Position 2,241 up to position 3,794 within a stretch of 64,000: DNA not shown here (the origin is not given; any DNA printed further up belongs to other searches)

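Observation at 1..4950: Short pAgo locus extended by two same-strand nuclease-like orphan genes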

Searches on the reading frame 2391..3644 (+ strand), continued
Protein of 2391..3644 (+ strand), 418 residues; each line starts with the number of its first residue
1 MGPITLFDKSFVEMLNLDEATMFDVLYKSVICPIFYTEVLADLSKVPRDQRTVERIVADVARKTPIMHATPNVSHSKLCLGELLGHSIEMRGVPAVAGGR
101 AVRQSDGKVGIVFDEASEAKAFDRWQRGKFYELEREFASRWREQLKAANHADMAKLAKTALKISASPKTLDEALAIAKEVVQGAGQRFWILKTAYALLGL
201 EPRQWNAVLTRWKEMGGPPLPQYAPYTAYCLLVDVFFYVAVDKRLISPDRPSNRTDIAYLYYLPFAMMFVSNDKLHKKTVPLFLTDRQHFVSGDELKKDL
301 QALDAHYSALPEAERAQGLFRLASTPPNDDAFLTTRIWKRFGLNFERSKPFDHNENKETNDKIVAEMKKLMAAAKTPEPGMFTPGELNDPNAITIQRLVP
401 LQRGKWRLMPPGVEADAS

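Call 47: fold_search(model_id=the predicted structure, library=viral)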
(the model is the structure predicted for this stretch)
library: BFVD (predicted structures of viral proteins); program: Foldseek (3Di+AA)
matches with E <= 10: 118; with E <= 0.001: 0
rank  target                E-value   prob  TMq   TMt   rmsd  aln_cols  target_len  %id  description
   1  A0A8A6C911            2.6e-01  0.08  0.15  0.13  21.4       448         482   11  (no name in the UniProt tables at hand)
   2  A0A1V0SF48            4.8e-01  0.03  0.11  0.12  23.4       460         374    8  Uncharacterized protein [Hokovirus HKV1]
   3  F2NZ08                5.9e-01  0.04  0.10  0.09  23.3       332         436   13  Complete DpAV4 genome [Diadromus pulchellus ascovirus 4a]
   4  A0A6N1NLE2            1.1e+00  0.05  0.10  0.12  13.7       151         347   10  Calcineurin-like phosphoesterase domain-containing protein [Tupanvirus soda lake]
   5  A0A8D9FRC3            1.2e+00  0.04  0.13  0.15  19.6       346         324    8  RNaseH ribonuclease [uncultured marine phage]
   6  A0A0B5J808            1.2e+00  0.04  0.09  0.09  15.6       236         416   10  Uncharacterized protein [Pandoravirus inopinatum]
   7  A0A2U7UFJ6            1.5e+00  0.02  0.11  0.07  20.9       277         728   10  NAD(P) binding domain containing protein [Pandoravirus macleodensis]
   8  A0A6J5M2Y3            1.5e+00  0.02  0.09  0.09  23.4       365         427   12  Uncharacterized protein [uncultured Caudovirales phage]
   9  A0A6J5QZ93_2          1.8e+00  0.02  0.09  0.04  26.1       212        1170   14  Uncharacterized protein [uncultured Caudovirales phage]
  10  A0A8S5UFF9            2.2e+00  0.02  0.09  0.12  24.1       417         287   10  Uncharacterized protein [Myoviridae sp. ctcyQ27]
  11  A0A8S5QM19            2.3e+00  0.02  0.08  0.11  26.7       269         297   13  Uncharacterized protein [Podoviridae sp. ctdRZ1]
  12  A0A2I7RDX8            2.4e+00  0.04  0.07  0.19  14.4        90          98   20  (no name in the UniProt tables at hand)
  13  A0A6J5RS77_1          2.4e+00  0.01  0.09  0.04  26.7       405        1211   10  Uncharacterized protein [uncultured Caudovirales phage]
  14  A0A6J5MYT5            2.5e+00  0.02  0.09  0.11  22.3       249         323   11  ribonucleoside-diphosphate reductase [uncultured Caudovirales phage]
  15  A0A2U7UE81            2.5e+00  0.01  0.09  0.05  29.4       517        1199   12  von Willebrand factor type A domain containing protein [Pandoravirus macleodensis]
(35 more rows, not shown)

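Call 51: search_protein_families(library=pfam, alignment_id=A4, max_evalue=0.00001)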
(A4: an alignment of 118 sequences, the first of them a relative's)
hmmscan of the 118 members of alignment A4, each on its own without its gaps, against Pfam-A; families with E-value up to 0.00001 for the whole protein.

A. member 1, L008:212-1717:- (502 aa): 4 families
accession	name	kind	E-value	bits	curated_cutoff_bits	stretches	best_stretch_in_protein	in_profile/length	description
PF12631.12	MnmE_helical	-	6.6e-45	154.3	40.1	1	129-499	1-211/211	MnmE helical domain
PF10396.14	TrmE_N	-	4.3e-35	120.9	29.8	1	8-126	1-117/117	GTP-binding protein TrmE N-terminus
PF01926.29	MMR_HSR1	-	1.7e-23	83.3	21.9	1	226-345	2-113/113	50S ribosome-binding GTPase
PF02421.24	FeoB_N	-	1.1e-09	38.4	27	1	225-315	2-91/156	Ferrous iron transport protein B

B. families by the number of members that match (of 118 scanned): 72 families (the first 25 are shown)
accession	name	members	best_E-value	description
PF04471.18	Mrr_cat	3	5.5e-29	Restriction endonuclease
PF02534.20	T4SS-DNA_transf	3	4.4e-10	Type IV secretory system Conjugative DNA transfer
PF02696.19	SelO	2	1.4e-108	Protein adenylyltransferase SelO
PF00122.25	E1-E2_ATPase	2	3e-57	E1-E2 ATPase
PF00702.32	Hydrolase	2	4.9e-31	haloacid dehalogenase-like hydrolase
PF00005.33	ABC_tran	2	3e-30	ABC transporter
PF04851.21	ResIII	2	1.2e-19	Type III restriction enzyme, res subunit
PF13304.12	AAA_21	2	7.4e-15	AAA domain, putative AbiEii toxin, Type IV TA system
PF00403.32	HMA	2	6.9e-12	Heavy-metal-associated domain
PF01844.29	HNH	2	3.6e-11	HNH endonuclease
PF22722.2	NA-iREase1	2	1.9e-10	NACHT-associated inactive Restriction Endonuclease 1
PF08282.18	Hydrolase_3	2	2.4e-06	haloacid dehalogenase-like hydrolase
PF07592.17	DDE_Tnp_ISAZ013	1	4.1e-139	Rhodopirellula transposase DDE domain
PF01137.26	RTC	1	5.4e-81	RNA 3'-terminal phosphate cyclase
PF02669.20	KdpC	1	1.7e-78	K+-transporting ATPase, c chain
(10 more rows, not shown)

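Call 62: search_protein_families(library=pfam, proteins=[L047:9421-9978:+], max_evalue=0.1)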
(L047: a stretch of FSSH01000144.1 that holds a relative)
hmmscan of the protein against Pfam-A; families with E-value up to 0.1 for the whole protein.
L047:9421-9978:+ (186 aa): 4 families
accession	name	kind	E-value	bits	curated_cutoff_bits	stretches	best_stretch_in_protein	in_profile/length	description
PF07400.16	IL11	-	0.031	14.3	25.8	1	27-77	75-126/170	Interleukin 11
PF07381.18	EarA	-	0.034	14.4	22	1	154-185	57-88/90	EarA-like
PF17110.10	TFB6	-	0.045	14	21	1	34-107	20-90/170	Subunit 11 of the general transcription factor TFIIH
PF16469.10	NPA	-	0.088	13.9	27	0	26-52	6-32/123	Nematode polyprotein allergen ABA-1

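Call 65: search_protein_families(library=padloc, alignment_id=A4, max_evalue=0.00001)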
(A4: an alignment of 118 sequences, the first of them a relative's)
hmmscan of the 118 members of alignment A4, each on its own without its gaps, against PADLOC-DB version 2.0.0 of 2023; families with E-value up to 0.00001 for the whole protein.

A. member 1, L008:212-1717:- (502 aa): 2 families
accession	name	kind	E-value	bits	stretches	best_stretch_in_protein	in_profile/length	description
PDLC03841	LeoBC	-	3.7e-09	34.3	1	199-328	55-169/601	-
PDLC03839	LeoA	-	4.5e-07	27.3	1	221-325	55-154/559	-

B. families by the number of members that match (of 118 scanned): 57 families (the first 25 are shown)
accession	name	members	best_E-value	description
PDLC04796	PDC-S02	3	3.5e-10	-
PDLC00628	ZorD1|ZorD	3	1.7e-08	"SWI2/SNF2 helicase, Mrr-like nuclease"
PDLC04135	mad3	2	6.4e-25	mads_3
PDLC04819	PDC-S02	2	2.1e-19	-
PDLC02980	AriA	2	6.4e-15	-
PDLC03657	mREase_IV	2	7.9e-14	Type IV methyl-directed restriction enzyme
PDLC00631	ZorD1|ZorD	2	7.4e-12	"SWI2/SNF2 helicase, Mrr-like nuclease"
PDLC04806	PDC-S02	2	8.4e-10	-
PDLC04140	mad8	2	5.3e-09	mads_8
PDLC04815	PDC-S02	2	1.3e-08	-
PDLC03663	mREase_IV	2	6.9e-08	Type IV methyl-directed restriction enzyme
PDLC03040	REase_I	1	2.7e-162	Type I restriction enzyme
PDLC03044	REase_I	1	2.5e-89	Type I restriction enzyme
PDLC03041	REase_I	1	3.1e-67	Type I restriction enzyme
PDLC00420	ThsB1|ThsB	1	3.3e-64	TIR-like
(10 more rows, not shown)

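Call 84: search_protein_families(library=padloc, proteins=[L047:9421-9978:+], max_evalue=0.01)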
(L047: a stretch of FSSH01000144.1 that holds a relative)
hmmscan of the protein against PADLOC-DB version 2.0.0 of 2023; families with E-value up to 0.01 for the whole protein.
L047:9421-9978:+ (186 aa): 2 families
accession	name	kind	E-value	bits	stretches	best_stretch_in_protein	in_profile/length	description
PDLC04758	PDC-M64B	-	0.0017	16.8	1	29-85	7-66/123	-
PDLC03869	LmuC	-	0.0067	14.1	0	146-185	89-127/168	-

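Call 93: search_dna_similar(query=window:2391-3644:+, collection=phages, mode=protein, max_evalue=0.001, max_rows=15)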
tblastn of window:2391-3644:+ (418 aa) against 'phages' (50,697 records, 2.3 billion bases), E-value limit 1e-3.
No match.

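Call 96: get_annotated_region(hit=H1, flank=6000)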
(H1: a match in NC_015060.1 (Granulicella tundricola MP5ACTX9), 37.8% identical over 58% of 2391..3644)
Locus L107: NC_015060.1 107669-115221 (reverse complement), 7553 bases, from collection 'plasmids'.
description: Granulicella tundricola MP5ACTX9 plasmid pACIX905, complete sequence
organism: Granulicella tundricola MP5ACTX9 (NCBI taxid 1198114)
taxonomy: Bacteria; Acidobacteriota; Terriglobia; Terriglobales; Acidobacteriaceae; Granulicella; Granulicella tundricola; Granulicella tundricola MP5ACTX9
host: -; source: -; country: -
typing (MOB-suite, as given by PLSDB): conjugative; replicon rep_cluster_93; relaxase MOBF; mating-pair formation MPF_T
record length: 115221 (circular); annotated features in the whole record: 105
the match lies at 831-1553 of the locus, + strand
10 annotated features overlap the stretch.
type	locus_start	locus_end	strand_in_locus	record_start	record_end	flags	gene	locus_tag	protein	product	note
CDS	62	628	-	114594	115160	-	-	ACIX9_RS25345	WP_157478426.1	hypothetical protein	-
CDS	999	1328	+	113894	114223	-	-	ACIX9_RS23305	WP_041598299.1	hypothetical protein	-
CDS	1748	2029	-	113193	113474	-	-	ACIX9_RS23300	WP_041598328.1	HU family DNA-binding protein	GO:0030261 - chromosome condensation [Evidence IEA]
CDS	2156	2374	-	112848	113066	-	-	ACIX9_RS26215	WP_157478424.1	RNA polymerase subunit sigma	-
CDS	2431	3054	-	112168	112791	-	-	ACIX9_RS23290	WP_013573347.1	response regulator transcription factor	GO:0000160 - phosphorelay signal transduction system [Evidence IEA]; GO:0006355 - regulation of DNA-templated ...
CDS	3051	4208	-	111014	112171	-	-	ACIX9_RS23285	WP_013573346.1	sensor histidine kinase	-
CDS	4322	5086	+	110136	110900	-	-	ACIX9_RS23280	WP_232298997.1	hypothetical protein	-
CDS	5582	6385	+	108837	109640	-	-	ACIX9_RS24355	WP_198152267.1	histidine kinase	GO:0000160 - phosphorelay signal transduction system [Evidence IEA]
CDS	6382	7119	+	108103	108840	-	-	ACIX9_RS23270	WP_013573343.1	LytTR family DNA-binding domain-containing protein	-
CDS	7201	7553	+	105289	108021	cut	-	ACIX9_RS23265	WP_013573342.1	carboxypeptidase-like regulatory domain-containing protein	-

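Call 99: find_related_loci(query=A1, collection=viral_contigs, flank=8000)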
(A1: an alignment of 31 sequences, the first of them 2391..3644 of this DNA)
Query A1 (418 aa) in viral_contigs; peptide patterns used: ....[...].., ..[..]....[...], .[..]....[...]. (x = any residue, [..] = any of these).
294 stretches matched a pattern; 4 encode a relative of the query (tblastn E <= 1e-3); 4 distinct loci.
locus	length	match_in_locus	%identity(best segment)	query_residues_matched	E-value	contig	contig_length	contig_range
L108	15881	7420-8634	40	1-410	5e-88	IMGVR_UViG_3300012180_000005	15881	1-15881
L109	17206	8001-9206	35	2-406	1e-76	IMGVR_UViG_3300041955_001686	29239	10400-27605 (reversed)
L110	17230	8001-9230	29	1-405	1e-53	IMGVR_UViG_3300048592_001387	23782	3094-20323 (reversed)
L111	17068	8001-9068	31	7-371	9e-50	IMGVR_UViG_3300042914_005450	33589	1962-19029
